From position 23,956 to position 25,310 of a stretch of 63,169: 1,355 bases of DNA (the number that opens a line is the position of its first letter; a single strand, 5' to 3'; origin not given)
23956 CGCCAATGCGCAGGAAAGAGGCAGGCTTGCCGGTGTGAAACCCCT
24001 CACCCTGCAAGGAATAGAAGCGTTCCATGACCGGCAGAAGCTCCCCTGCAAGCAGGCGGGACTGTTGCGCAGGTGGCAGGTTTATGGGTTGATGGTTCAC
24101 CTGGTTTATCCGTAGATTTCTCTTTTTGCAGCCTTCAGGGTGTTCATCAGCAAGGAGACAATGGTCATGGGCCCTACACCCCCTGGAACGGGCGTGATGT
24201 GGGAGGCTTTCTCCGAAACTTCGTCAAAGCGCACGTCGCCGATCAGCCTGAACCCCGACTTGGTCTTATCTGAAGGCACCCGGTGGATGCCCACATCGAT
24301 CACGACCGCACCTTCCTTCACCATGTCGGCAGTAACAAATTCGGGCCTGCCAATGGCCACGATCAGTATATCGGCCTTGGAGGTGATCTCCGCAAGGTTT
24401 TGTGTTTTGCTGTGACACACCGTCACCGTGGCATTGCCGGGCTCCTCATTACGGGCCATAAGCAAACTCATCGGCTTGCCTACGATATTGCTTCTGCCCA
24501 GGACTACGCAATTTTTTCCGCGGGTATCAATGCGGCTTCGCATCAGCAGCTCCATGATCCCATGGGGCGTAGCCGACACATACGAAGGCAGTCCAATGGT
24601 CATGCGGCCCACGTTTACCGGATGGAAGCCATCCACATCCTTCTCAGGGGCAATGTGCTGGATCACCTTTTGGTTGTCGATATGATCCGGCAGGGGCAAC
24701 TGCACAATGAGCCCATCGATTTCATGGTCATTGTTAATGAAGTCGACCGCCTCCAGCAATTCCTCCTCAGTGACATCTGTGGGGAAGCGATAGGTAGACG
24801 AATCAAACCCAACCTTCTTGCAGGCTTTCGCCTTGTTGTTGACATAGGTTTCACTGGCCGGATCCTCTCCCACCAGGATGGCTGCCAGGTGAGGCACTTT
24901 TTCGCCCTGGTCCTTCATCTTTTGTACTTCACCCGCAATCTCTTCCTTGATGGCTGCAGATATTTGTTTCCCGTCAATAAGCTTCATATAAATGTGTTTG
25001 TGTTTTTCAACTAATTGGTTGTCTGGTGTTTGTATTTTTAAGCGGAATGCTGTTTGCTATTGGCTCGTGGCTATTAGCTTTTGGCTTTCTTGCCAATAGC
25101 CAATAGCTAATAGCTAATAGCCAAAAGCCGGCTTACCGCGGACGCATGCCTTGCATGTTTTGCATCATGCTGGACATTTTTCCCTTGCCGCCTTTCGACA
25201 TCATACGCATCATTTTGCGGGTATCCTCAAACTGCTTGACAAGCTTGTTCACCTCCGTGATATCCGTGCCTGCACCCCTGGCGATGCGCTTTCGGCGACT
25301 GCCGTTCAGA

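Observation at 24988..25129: Hairpin elements carry a conserved ~60-nt G-poor tail that ends at the next gene's ATG, always co-oriented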

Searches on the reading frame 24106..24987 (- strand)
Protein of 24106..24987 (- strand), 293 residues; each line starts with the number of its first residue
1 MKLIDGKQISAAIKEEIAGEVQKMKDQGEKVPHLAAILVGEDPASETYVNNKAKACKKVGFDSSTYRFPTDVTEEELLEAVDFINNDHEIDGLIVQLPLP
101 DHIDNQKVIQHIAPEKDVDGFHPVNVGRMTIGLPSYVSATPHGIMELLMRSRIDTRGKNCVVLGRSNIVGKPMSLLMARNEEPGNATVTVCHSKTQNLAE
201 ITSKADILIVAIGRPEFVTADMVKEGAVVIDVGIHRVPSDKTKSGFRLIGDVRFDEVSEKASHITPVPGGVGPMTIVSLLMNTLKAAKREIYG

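Call 18: find_encoding_contigs(protein=window:24106-24987:-, flank=10000, max_places=6)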
Protein window:24106-24987:- (293 aa): 1 contig read that carries it; 1 place shown.
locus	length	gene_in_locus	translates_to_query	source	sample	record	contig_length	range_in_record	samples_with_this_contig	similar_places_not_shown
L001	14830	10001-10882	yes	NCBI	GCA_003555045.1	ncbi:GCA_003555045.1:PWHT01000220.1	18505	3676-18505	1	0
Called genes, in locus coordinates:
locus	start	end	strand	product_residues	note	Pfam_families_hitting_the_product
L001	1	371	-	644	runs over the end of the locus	PF00012:HSP70, PF06723:MreB_Mbl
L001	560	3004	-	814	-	PF13620:CarboxypepD_reg, PF13715:CarbopepD_reg_2, PF07715:Plug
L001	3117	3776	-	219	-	PF13620:CarboxypepD_reg (weak), PF13715:CarbopepD_reg_2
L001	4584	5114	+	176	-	PF00226:DnaJ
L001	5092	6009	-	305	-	PF04018:VCA0040-like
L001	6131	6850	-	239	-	PF02679:ComA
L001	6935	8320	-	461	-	-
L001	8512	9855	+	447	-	PF02881:SRP54_N, PF06414:Zeta_toxin (weak), PF13401:AAA_22, PF00448:SRP54, PF01656:CbiA (weak), PF02978:SRP_SPB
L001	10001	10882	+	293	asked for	PF00763:THF_DHG_CYH, PF02882:THF_DHG_CYH_C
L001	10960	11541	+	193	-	PF13353:Fer4_12 (faint), PF04055:Radical_SAM (weak)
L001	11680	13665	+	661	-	PF07676:PD40, PF00691:OmpA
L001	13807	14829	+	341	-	?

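Call 41: find_homologous_proteins(query=window:24106-24987:-, max_evalue=1e-60)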
Query window:24106-24987:- (293 aa): 8000 proteins with E <= 1e-60 among 8000 candidates; the best 120 are listed.
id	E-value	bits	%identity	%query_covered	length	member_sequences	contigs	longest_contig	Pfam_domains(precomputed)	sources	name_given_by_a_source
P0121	1.0e-184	630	98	100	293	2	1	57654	PF02882.26,PF00763.29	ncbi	-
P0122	1.1e-176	604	93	100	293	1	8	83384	PF02882.26,PF00763.29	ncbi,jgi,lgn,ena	-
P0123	1.6e-176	603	94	100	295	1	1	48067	PF02882.26,PF00763.29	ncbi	-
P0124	1.9e-176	603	93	100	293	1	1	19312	PF02882.26,PF00763.29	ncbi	-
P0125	2.4e-176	603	93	100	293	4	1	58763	PF02882.26,PF00763.29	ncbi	-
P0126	3.0e-176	602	93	100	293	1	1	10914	PF02882.26,PF00763.29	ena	-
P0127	5.8e-172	588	90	100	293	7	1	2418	PF02882.26,PF00763.29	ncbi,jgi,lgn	-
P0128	6.8e-171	585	90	100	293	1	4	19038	PF02882.26,PF00763.29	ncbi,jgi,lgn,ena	-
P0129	7.4e-171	585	90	100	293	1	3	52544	PF02882.26,PF00763.29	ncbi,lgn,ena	-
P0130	2.6e-170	583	89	100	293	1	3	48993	PF02882.26,PF00763.29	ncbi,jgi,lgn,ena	-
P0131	3.5e-170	582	89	100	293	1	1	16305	PF02882.26,PF00763.29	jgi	-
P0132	1.2e-169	581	89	100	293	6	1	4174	PF02882.26,PF00763.29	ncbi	-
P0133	4.5e-169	579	89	100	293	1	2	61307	PF02882.26,PF00763.29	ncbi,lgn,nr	ncbi:MAG: bifunctional methylenetetrahydrofolate dehydrogenase/methenyltetrahydrofolate cyclohydrola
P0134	7.7e-169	578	89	100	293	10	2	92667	PF02882.26,PF00763.29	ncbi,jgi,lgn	-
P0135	2.2e-168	577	89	100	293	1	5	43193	PF02882.26,PF00763.29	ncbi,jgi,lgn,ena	-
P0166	1.1e-162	558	87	100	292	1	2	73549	PF02882.26,PF00763.29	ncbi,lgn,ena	-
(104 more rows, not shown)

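Call 42: find_encoding_contigs(protein=P0121, flank=10000, max_places=3)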
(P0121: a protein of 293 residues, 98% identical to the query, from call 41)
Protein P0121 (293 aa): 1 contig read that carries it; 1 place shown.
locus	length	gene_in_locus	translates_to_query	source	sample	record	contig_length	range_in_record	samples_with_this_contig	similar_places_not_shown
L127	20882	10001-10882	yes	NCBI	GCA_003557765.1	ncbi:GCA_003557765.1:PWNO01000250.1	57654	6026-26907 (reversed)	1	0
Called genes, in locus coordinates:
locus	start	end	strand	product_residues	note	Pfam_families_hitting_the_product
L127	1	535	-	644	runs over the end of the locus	PF00012:HSP70, PF06723:MreB_Mbl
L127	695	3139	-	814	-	PF13620:CarboxypepD_reg, PF13715:CarbopepD_reg_2, PF07715:Plug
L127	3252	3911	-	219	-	PF13620:CarboxypepD_reg (weak), PF13715:CarbopepD_reg_2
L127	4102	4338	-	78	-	PF00830:Ribosomal_L28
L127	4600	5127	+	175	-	PF00226:DnaJ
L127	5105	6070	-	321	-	PF04018:VCA0040-like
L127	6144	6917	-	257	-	PF02679:ComA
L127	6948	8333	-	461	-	-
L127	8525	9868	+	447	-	PF02881:SRP54_N, PF01656:CbiA (faint), PF06414:Zeta_toxin (weak), PF13401:AAA_22 (weak), PF00448:SRP54, PF02978:SRP_SPB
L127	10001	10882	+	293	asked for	PF00763:THF_DHG_CYH, PF02882:THF_DHG_CYH_C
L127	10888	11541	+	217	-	PF04055:Radical_SAM (weak)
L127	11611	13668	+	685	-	PF13414:TPR_11 (faint), PF07676:PD40, PF00691:OmpA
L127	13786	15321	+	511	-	PF00772:DnaB, PF03796:DnaB_C, PF13481:AAA_25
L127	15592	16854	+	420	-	-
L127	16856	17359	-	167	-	PF00186:DHFR_1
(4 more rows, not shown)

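Call 43: find_encoding_contigs(protein=P0122, flank=10000, max_places=4)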
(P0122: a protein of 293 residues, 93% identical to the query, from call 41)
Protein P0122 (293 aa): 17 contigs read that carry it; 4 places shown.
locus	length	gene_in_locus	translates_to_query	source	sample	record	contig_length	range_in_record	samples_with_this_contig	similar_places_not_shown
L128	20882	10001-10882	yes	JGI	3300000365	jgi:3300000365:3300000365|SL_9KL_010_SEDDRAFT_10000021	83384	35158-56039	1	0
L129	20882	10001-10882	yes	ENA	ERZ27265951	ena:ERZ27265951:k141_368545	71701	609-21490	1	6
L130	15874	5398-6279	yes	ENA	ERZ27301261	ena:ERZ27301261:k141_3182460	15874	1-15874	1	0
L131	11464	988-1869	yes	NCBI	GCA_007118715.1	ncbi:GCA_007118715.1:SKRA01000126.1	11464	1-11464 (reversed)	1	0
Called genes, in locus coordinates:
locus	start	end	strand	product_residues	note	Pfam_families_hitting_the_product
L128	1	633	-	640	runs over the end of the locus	PF00012:HSP70, PF06723:MreB_Mbl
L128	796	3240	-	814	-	PF13620:CarboxypepD_reg, PF13715:CarbopepD_reg_2, PF07715:Plug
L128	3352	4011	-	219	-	PF13620:CarboxypepD_reg (weak), PF13715:CarbopepD_reg_2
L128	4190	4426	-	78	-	PF00830:Ribosomal_L28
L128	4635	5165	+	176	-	-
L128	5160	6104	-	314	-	PF04018:VCA0040-like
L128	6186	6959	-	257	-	PF02679:ComA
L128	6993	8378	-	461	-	-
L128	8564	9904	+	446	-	PF02881:SRP54_N, PF06414:Zeta_toxin (weak), PF13401:AAA_22 (weak), PF00448:SRP54, PF01656:CbiA (weak), PF16575:CLP1_P (faint), PF02978:SRP_SPB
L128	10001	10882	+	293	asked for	PF00763:THF_DHG_CYH, PF02882:THF_DHG_CYH_C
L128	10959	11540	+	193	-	PF13353:Fer4_12 (weak), PF04055:Radical_SAM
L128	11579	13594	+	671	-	PF12895:ANAPC3 (faint), PF00515:TPR_1 (faint), PF07719:TPR_2 (faint), PF14559:TPR_19 (faint), PF07676:PD40, PF00691:OmpA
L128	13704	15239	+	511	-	PF00772:DnaB, PF03796:DnaB_C, PF13481:AAA_25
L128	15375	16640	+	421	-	-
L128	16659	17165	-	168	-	PF00186:DHFR_1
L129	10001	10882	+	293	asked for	PF00763:THF_DHG_CYH, PF02882:THF_DHG_CYH_C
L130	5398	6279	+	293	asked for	PF00763:THF_DHG_CYH, PF02882:THF_DHG_CYH_C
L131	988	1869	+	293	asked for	PF00763:THF_DHG_CYH, PF02882:THF_DHG_CYH_C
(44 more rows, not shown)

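Call 44: find_encoding_contigs(protein=P0166, flank=10000, max_places=2)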
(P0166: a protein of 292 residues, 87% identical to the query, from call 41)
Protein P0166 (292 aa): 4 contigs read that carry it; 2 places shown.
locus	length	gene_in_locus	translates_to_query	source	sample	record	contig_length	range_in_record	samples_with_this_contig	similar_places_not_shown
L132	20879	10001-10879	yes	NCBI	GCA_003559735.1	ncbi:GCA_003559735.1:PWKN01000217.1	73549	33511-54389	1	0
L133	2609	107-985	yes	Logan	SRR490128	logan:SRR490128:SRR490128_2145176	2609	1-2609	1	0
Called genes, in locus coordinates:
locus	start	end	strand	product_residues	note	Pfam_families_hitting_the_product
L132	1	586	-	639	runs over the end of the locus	PF00012:HSP70, PF14450:FtsA (faint), PF06723:MreB_Mbl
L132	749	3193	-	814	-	PF13620:CarboxypepD_reg, PF13715:CarbopepD_reg_2, PF07715:Plug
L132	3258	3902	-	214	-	PF13620:CarboxypepD_reg (weak), PF13715:CarbopepD_reg_2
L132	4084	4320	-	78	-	PF00830:Ribosomal_L28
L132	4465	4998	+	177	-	PF00226:DnaJ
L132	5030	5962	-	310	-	PF04018:VCA0040-like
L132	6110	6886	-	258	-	PF02679:ComA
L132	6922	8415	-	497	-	PF25062:ARM_TT21_N (faint), PF25063:ARM_TT21_C (faint), PF13431:TPR_17 (faint), PF25060:ARM_TT21_2nd (faint), PF13176:TPR_7 (faint), PF00515:TPR_1, PF21545:T7SS_EccA1_N (weak), PF23914:TPR_CcmH_CycH (weak), +17 more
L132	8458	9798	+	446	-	PF02881:SRP54_N, PF06414:Zeta_toxin (weak), PF13191:AAA_16 (weak), PF13401:AAA_22, PF00448:SRP54, PF01656:CbiA, PF02978:SRP_SPB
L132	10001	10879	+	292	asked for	PF00763:THF_DHG_CYH, PF02882:THF_DHG_CYH_C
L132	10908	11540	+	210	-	PF04055:Radical_SAM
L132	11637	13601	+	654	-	PF07719:TPR_2 (faint), PF13174:TPR_6 (faint), PF13432:TPR_16 (faint), PF00515:TPR_1 (faint), PF07676:PD40 (weak), PF00691:OmpA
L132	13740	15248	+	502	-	PF00772:DnaB, PF03796:DnaB_C, PF13481:AAA_25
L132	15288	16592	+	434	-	-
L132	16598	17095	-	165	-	PF00186:DHFR_1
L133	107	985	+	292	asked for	PF00763:THF_DHG_CYH, PF02882:THF_DHG_CYH_C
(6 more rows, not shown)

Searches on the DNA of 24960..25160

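Call 89: search_rna_families(source=window, start=24960, end=25160, threshold=evalue, max_evalue=1)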
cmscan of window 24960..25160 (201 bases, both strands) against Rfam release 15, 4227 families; matches with E-value up to 1: 28.
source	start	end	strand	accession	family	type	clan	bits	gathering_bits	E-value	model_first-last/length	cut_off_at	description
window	25060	25131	+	RF03857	mir-3129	Gene; miRNA;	-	28.2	90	0.00057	1-82/82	no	mir-3129 microRNA precursor family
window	25046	25124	+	RF03482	mir-4774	Gene; miRNA;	-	28.1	85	0.0019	1-76/76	no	mir-4774 microRNA precursor family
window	25054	25130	-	RF00237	mir-9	Gene; miRNA;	-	26.7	58.6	0.0041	1-78/78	no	mir-9/mir-79 microRNA precursor family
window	25048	25129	+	RF03578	mir-3910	Gene; miRNA;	-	26.5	95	0.0018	1-82/82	no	mir-3910 microRNA precursor family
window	25060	25124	+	RF03717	mir-3119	Gene; miRNA;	-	26.3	80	0.0012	1-85/85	no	mir-3119 microRNA precursor family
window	25039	25135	+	RF04099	MIR837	Gene; miRNA;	-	24.8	117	0.0047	1-122/122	no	MIR837 microRNA precursor family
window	25046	25125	+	RF00797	mir-355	Gene; miRNA;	-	23.8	70.3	0.011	1-75/75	no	mir-355 microRNA precursor family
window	25065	25119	+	RF03956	mir-737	Gene; miRNA;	-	23.3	60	0.11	1-63/63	no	mir-737 microRNA precursor family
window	25059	25127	+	RF00749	mir-208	Gene; miRNA;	-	23.1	56.4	0.0029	1-77/77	no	mir-208 microRNA precursor family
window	25060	25124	-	RF03717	mir-3119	Gene; miRNA;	-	22.9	80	0.012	1-85/85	no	mir-3119 microRNA precursor family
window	25053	25131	-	RF03435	mir-726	Gene; miRNA;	-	22.9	76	0.013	1-87/87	no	mir-726 microRNA precursor family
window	25061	25129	-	RF04008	mir-4880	Gene; miRNA;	-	21.4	100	0.032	1-75/75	no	mir-4880 microRNA precursor family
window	25061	25123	+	RF04145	MIR8706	Gene; miRNA;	-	20.2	95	0.12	1-101/101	no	MIR8706 microRNA precursor family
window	25057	25127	-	RF01061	mir-548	Gene; miRNA;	-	18.9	90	0.27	1-84/84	no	mir-548 microRNA precursor family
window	25072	25112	+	RF00669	mir-96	Gene; miRNA;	-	18.6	65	0.16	1-78/78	no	mir-96 microRNA precursor family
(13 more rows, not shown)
